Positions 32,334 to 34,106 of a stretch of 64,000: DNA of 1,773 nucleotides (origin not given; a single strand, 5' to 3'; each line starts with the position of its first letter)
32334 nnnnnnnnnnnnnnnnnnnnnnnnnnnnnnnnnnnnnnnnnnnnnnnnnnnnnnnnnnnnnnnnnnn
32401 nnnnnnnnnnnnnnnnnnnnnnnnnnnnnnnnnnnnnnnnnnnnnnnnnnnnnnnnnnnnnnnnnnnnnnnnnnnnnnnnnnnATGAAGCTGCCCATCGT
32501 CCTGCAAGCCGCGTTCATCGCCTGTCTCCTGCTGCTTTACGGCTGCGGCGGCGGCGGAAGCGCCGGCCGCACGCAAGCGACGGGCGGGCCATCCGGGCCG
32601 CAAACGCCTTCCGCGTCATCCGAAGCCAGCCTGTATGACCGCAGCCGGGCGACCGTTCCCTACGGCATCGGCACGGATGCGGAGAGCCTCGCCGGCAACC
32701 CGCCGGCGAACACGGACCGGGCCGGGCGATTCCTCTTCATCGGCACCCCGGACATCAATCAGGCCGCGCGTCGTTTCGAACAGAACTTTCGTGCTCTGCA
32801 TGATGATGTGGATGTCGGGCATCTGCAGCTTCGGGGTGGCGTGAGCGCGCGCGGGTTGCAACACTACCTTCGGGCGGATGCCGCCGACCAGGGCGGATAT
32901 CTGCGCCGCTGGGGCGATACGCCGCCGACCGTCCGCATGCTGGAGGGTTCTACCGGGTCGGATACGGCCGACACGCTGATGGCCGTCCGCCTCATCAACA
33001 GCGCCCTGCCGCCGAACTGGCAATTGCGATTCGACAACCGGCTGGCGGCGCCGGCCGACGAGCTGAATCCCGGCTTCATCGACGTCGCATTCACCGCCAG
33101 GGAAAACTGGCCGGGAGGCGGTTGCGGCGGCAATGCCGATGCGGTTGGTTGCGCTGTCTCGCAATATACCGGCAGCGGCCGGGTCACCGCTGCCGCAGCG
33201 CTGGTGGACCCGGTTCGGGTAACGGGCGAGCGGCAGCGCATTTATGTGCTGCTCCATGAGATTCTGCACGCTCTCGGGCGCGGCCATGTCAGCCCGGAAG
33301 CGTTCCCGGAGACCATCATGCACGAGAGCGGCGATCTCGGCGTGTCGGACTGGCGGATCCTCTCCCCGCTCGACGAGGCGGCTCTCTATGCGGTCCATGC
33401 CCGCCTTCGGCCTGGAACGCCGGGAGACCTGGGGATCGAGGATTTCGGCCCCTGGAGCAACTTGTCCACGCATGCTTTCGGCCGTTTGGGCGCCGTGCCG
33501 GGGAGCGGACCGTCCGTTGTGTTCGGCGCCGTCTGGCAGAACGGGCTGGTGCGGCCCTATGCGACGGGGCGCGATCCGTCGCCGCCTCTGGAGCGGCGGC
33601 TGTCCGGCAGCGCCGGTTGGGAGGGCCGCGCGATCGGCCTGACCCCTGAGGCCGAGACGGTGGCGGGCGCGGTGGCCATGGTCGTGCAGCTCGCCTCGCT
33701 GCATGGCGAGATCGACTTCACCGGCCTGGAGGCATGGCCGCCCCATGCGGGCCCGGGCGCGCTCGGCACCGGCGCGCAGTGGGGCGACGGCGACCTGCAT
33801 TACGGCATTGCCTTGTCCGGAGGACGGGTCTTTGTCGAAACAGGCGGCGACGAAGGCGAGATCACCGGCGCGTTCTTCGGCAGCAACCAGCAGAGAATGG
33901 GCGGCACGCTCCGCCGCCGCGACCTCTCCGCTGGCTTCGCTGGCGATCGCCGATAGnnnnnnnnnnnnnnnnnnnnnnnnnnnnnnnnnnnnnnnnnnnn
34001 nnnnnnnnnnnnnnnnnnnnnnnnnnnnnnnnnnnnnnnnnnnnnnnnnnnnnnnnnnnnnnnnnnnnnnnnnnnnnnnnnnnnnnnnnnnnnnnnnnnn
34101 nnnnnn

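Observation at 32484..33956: Lipoprotein combining a metzincin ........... motif with a TbpB/fHbp-like C-terminal barrel: possible surface-exposed zinc protease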

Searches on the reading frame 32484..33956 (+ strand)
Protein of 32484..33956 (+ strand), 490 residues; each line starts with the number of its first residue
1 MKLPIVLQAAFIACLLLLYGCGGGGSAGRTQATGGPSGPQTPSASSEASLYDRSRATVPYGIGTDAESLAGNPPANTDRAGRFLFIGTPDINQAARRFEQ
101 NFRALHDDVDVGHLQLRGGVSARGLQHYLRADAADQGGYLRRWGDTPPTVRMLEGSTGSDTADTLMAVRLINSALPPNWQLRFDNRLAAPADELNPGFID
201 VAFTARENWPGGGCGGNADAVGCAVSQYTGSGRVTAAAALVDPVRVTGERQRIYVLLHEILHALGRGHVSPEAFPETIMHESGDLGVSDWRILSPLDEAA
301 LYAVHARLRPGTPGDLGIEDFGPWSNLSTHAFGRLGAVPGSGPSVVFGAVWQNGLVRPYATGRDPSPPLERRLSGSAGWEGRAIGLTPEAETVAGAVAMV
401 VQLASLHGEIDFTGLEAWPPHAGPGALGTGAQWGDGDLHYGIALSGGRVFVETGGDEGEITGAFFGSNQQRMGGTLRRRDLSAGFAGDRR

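Call 3: search_protein_families(library=pfam, proteins=[window:32484-33953:+], max_evalue=10)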
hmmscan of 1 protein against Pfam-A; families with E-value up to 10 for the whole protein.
window:32484-33953:+ (490 aa): 2 families
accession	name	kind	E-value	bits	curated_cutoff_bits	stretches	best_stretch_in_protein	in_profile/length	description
PF24381.1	DUF7537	-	0.14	12.1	31.7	1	8-46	3-41/258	Family of unknown function (DUF7537)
PF10462.15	Peptidase_M66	-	0.16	11.4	20.6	1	246-290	186-232/306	Peptidase M66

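Call 4: search_protein_families(library=ncbifam, proteins=[window:32484-33953:+], max_evalue=10)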
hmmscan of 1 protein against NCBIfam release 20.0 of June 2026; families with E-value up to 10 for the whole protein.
window:32484-33953:+ (490 aa): 2 families
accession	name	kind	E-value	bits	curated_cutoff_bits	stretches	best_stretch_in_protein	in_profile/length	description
NF041636.1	slam_lipo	equivalog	0.004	17.5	80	1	444-489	109-154/154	Slam-dependent surface lipoprotein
NF058595.1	invert_tail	domain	0.017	15.5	37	1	4-39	55-90/113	lipo-invert putative C-terminal anchoring domain-containing protein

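Call 5: search_solved_structures(query=window:32484-33953:+, max_evalue=10, show_alignments=3)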
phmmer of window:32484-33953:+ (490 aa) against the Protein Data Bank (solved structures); distinct sequences matched with E-value up to 10: 1.
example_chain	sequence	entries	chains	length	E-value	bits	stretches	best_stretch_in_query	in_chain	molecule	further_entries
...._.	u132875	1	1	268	0.0056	18.7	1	3-63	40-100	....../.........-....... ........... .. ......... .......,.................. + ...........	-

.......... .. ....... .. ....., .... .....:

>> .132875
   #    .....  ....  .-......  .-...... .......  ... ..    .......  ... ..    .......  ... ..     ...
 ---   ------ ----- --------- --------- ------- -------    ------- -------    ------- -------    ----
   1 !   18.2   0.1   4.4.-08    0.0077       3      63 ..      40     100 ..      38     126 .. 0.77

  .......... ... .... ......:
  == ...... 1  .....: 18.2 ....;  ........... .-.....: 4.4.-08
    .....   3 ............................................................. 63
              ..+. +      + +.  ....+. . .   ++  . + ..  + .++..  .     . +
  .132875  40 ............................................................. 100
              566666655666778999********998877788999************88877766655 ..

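Call 6: find_homologous_proteins(query=window:32484-33953:+)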
Query window:32484-33953:+ (490 aa): 233 proteins with E <= 0.001 among 8000 candidates; the best 120 are listed.
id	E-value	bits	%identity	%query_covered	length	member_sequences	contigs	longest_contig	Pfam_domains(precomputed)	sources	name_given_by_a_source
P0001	0.0e+0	1101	99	100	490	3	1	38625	-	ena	-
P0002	1.1e-197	676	63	100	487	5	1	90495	-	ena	-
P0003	4.5e-195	667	63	98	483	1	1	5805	-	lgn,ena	-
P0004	6.4e-189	647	64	93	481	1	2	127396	-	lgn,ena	-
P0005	1.4e-187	643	63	93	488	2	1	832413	-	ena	-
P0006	2.8e-186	638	60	98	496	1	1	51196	-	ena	-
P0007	1.4e-180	620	63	88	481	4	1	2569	-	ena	-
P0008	5.3e-175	601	63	88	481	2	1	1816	-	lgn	-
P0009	1.8e-171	590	58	100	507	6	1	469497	-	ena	-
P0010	3.0e-161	556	61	88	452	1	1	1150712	-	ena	-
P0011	1.7e-156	540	57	90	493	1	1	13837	-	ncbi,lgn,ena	-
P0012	2.8e-156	539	55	90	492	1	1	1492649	-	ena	-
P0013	3.5e-155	536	55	96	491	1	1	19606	-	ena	-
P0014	1.6e-152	527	54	96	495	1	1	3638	-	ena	-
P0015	1.2e-150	521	53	100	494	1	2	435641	-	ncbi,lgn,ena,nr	ncbi:MAG: hypothetical protein OXM58_15700 [Rhodospirillaceae bacterium]|nr:hypothetical protein [Rh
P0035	6.6e-109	383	44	99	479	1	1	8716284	-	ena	-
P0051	2.1e-75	273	44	79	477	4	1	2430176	-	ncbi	-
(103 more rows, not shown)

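Call 20: predict_structure(alignment_id=A1)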
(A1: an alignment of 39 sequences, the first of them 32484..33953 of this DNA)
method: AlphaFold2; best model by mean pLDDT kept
length: 490 residues; sequences in the alignment: 39
mean_pLDDT: 85.9   pTM: 0.84
mean pLDDT of the five models: 85.9, 85.0, 84.1, 83.5, 83.0
residues with pLDDT >= 90: 335; 70-90: 72; 50-70: 38; < 50: 45
segments of 3 or more residues with pLDDT < 50: 20-57, 288-290
pLDDT, mean of each block of 10 residues (from residue 1): 55 57 38 39 43 48 63 87 89 89 91 94 97 96 96 94 93 95 94 95 93 78 94 97 89 93 96 91 55 87 96 96 95 82 87 96 90 90 98 98 95 98 93 97 90 93 94 97 97
secondary structure, 60 per line:
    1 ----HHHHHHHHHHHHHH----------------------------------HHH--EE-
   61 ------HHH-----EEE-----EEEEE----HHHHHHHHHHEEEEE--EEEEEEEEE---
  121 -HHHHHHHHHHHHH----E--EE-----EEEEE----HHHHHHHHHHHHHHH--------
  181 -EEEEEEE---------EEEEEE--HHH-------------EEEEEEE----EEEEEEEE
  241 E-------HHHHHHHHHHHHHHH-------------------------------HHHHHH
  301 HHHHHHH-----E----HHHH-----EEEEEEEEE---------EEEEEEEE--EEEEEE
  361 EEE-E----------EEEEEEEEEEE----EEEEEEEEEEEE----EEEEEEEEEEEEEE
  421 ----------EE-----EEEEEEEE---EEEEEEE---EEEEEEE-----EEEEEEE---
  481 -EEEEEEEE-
elements in order: H5-18 E75-77 E83-87 H92-101 E102-106 E109-117 H122-134 E149-153 H158-172 E182-188 E198-203 E222-228 E233-241 H249-263 H295-307 H318-321 E327-335 E345-352 E355-363 E376-386 E391-402 E407-420 E438-445 E449-455 E459-465 E471-477 E482-489

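Call 22: fold_search(model_id=the predicted structure, library=pdb)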
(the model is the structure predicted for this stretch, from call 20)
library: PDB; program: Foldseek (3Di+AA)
matches with E <= 10: 1096; with E <= 0.001: 50
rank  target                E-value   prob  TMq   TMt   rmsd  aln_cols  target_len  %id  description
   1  6cuj_A                1.1e-07  1.00  0.22  0.65   6.9       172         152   17  Crystal structure of the C-terminal domain of neisserial heparin binding antigen (NHBA) (released 2018-09-26)
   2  7re4_A                1.5e-07  1.00  0.23  0.43   4.9       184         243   18  Apo Hemophilin from A. baumannii (released 2021-11-17)
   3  4o3z                  1.9e-07  1.00  0.21  0.21   6.8       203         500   12  Crystal structure of the vaccine antigen Transferrin Binding Protein B (TbpB) mutant Tyr-95-Ala from Actinobacillus pleu (released 2015-01-14)
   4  4o3w_A                2.2e-07  1.00  0.21  0.19   7.4       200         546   12  Crystal structure of the vaccine antigen Transferrin Binding Protein B (TbpB) mutant Tyr-63-Ala from Actinobacillus su (released 2015-01-14)
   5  7re4_E                2.9e-07  1.00  0.23  0.44   4.9       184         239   18  Apo Hemophilin from A. baumannii (released 2021-11-17)
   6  4o4u_A                3.1e-07  1.00  0.20  0.20   7.7       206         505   12  Crystal structure of the vaccine antigen Transferrin Binding Protein B (TbpB) mutant Trp-176-Ala from Haemophilus para (released 2015-01-14)
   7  4o3y                  3.3e-07  1.00  0.21  0.21   6.8       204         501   12  Crystal structure of the vaccine antigen Transferrin Binding Protein B (TbpB) mutant Arg-179-Glu from Actinobacillus ple (released 2015-01-14)
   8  4o3w_B                3.4e-07  1.00  0.21  0.20   6.5       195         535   12  Crystal structure of the vaccine antigen Transferrin Binding Protein B (TbpB) mutant Tyr-63-Ala from Actinobacillus su (released 2015-01-14)
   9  4o4u_D                4.3e-07  1.00  0.20  0.20   7.8       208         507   12  Crystal structure of the vaccine antigen Transferrin Binding Protein B (TbpB) mutant Trp-176-Ala from Haemophilus para (released 2015-01-14)
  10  7re4_C                5.3e-07  1.00  0.23  0.43   5.0       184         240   18  Apo Hemophilin from A. baumannii (released 2021-11-17)
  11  3pqs                  5.6e-07  1.00  0.21  0.21   7.1       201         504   11  The crystal structures of porcine pathogen ApH87_TbpB (released 2011-02-02)
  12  4o49                  6.7e-07  1.00  0.22  0.21   6.6       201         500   11  Crystal structure of the vaccine antigen Transferrin Binding Protein B (TbpB) mutant Tyr-174-Ala from Actinobacillus ple (released 2015-01-14)
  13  6cuj_B                7.0e-07  1.00  0.21  0.65   8.0       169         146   18  Crystal structure of the C-terminal domain of neisserial heparin binding antigen (NHBA) (released 2018-09-26)
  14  4u9c_B                8.3e-07  1.00  0.21  0.31   6.7       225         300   10  STRUCTURE OF THE LBPB N-LOBE FROM NEISSERIA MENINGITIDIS (released 2014-10-22)
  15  4o4u_B                1.4e-06  1.00  0.20  0.20   7.3       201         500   11  Crystal structure of the vaccine antigen Transferrin Binding Protein B (TbpB) mutant Trp-176-Ala from Haemophilus para (released 2015-01-14)
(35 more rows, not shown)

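Call 23: find_encoding_contigs(protein=window:32484-33956:+, flank=10000, max_places=4)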
Protein window:32484-33956:+ (490 aa): no gene with exactly this product is on record in the collection.

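Call 24: find_encoding_contigs(protein=P0051, flank=10000, max_places=3)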
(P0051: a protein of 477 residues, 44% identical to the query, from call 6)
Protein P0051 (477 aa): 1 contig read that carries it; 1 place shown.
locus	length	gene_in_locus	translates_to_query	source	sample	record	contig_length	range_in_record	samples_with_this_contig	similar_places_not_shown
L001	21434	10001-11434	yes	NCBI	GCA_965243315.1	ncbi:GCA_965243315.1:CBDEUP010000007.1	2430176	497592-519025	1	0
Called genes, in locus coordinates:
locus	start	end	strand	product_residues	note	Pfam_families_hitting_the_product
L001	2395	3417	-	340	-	PF01118:Semialdhyde_dh, PF02774:Semialdhyde_dhC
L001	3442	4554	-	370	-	PF00180:Iso_dh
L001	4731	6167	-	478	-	PF01425:Amidase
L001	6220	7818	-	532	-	PF00496:SBP_bac_5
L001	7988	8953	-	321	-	PF12146:Hydrolase_4, PF00561:Abhydrolase_1, PF12697:Abhydrolase_6, PF00326:Peptidase_S9 (faint)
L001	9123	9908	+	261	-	PF03372:Exo_endo_phos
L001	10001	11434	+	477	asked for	-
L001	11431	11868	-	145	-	PF13279:4HBT_2, PF03061:4HBT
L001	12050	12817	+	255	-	PF23441:SDR, PF00106:adh_short, PF08659:KR, PF13561:adh_short_C2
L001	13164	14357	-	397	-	PF00872:Transposase_mut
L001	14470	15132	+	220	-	PF13391:HNH_2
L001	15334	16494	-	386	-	-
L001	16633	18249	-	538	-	-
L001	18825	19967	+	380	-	PF01717:Meth_synt_2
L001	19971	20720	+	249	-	PF00117:GATase, PF07722:Peptidase_C26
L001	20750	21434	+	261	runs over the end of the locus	PF01557:FAA_hydrolase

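Call 25: find_encoding_contigs(protein=P0001, flank=10000, max_places=3)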
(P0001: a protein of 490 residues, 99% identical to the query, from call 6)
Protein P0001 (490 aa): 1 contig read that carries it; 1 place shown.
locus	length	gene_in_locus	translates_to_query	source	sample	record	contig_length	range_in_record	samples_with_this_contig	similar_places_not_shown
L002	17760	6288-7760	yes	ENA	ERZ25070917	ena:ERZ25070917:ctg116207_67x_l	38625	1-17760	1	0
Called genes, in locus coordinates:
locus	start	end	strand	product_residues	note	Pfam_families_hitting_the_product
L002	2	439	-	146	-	?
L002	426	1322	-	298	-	PF01297:ZnuA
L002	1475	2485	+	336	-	PF16884:ADH_N_2, PF00107:ADH_zinc_N, PF13602:ADH_zinc_N_2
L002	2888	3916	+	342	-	PF00850:Hist_deacetyl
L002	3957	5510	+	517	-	PF00083:Sugar_tr, PF07690:MFS_1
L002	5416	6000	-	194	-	-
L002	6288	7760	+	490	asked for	-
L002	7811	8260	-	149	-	PF00692:dUTPase, PF22769:DCD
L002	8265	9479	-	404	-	PF02441:Flavoprotein, PF04127:DFP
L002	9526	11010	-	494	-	PF03109:ABC1, PF27536:UbiB_helical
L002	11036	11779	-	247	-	PF01209:Ubie_methyltran, PF13489:Methyltransf_23, PF13847:Methyltransf_31, PF08241:Methyltransf_11, PF08242:Methyltransf_12, PF13649:Methyltransf_25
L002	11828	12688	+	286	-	PF01149:Fapy_DNA_glyco, PF06831:H2TH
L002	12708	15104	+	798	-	PF01266:DAO, PF16350:FAO_M, PF01571:GCV_T, PF08669:GCV_T_C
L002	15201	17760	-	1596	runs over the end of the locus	PF21075:GDH_ACT1, PF21073:GDH_HM1, PF21076:GDH_ACT2, PF21079:GDH_HM2, PF21077:GDH_ACT3, PF21078:GDH_HM3, PF05088:Bac_GDH_CD, PF21074:GDH_C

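Call 26: find_encoding_contigs(protein=P0005, flank=10000, max_places=3)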
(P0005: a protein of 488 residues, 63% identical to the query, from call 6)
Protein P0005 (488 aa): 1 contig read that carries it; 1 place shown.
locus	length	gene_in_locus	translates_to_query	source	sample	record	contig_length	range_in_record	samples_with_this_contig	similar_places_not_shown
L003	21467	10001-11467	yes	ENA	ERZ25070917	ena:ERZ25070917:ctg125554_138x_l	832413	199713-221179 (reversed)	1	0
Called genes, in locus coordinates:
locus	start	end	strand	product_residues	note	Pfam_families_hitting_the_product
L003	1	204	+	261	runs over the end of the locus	PF10370:Rv2993c-like_N, PF01557:FAA_hydrolase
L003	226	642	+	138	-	PF00903:Glyoxalase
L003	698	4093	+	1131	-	PF00289:Biotin_carb_N, PF02786:CPSase_L_D2, PF02785:Biotin_carb_C, PF00364:Biotin_lipoyl, PF01039:Carboxyl_trans, PF03255:ACCA (faint)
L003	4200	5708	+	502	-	PF00171:Aldedh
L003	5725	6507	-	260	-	PF00106:adh_short, PF08659:KR, PF13561:adh_short_C2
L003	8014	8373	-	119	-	-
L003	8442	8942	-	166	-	PF00583:Acetyltransf_1, PF13673:Acetyltransf_10, PF13508:Acetyltransf_7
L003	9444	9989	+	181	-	-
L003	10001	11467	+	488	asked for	-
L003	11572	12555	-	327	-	PF02615:Ldh_2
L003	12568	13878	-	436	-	PF06808:DctM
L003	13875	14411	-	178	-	PF04290:DctQ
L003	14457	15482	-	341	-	PF03480:DctP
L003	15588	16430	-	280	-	PF05721:PhyH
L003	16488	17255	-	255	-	PF00596:Aldolase_II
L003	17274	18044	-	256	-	PF00596:Aldolase_II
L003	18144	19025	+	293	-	PF03446:NAD_binding_2, PF14833:NAD_binding_11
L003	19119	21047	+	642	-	PF02824:TGS, PF07973:tRNA_SAD, PF00587:tRNA-synt_2b, PF03129:HGTP_anticodon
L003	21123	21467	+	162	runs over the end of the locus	PF05198:IF3_N, PF00707:IF3_C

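Call 27: find_encoding_contigs(protein=P0035, flank=10000, max_places=3)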
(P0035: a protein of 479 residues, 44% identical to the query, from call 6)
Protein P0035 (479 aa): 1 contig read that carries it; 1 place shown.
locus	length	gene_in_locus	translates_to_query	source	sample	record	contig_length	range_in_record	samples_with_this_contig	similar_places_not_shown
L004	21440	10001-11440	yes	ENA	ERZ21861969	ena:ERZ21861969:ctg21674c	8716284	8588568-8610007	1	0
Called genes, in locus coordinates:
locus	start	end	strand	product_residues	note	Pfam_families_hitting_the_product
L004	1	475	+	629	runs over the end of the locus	PF13432:TPR_16 (weak), PF14559:TPR_19 (weak), PF13371:TPR_9 (weak), PF14559:TPR_19 (weak), PF24575:TPR_Slam (weak), PF25063:ARM_TT21_C, PF13432:TPR_16, PF14559:TPR_19, +28 more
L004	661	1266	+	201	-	PF03550:LolB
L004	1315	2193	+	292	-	PF00288:GHMP_kinases_N, PF08544:GHMP_kinases_C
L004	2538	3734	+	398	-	PF13356:Arm-DNA-bind_3, PF22022:Phage_int_M, PF00589:Phage_integrase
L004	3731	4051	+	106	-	-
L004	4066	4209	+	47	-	-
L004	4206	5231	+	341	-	-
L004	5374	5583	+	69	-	PF05930:Phage_AlpA, PF12728:HTH_17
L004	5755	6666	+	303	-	PF23639:DUF7146, PF13362:Toprim_3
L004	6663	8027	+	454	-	PF12307:DUF3631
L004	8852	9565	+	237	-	PF12307:DUF3631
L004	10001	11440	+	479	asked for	-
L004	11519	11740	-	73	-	-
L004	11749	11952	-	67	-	-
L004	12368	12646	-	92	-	PF07798:CCDC90-like (faint)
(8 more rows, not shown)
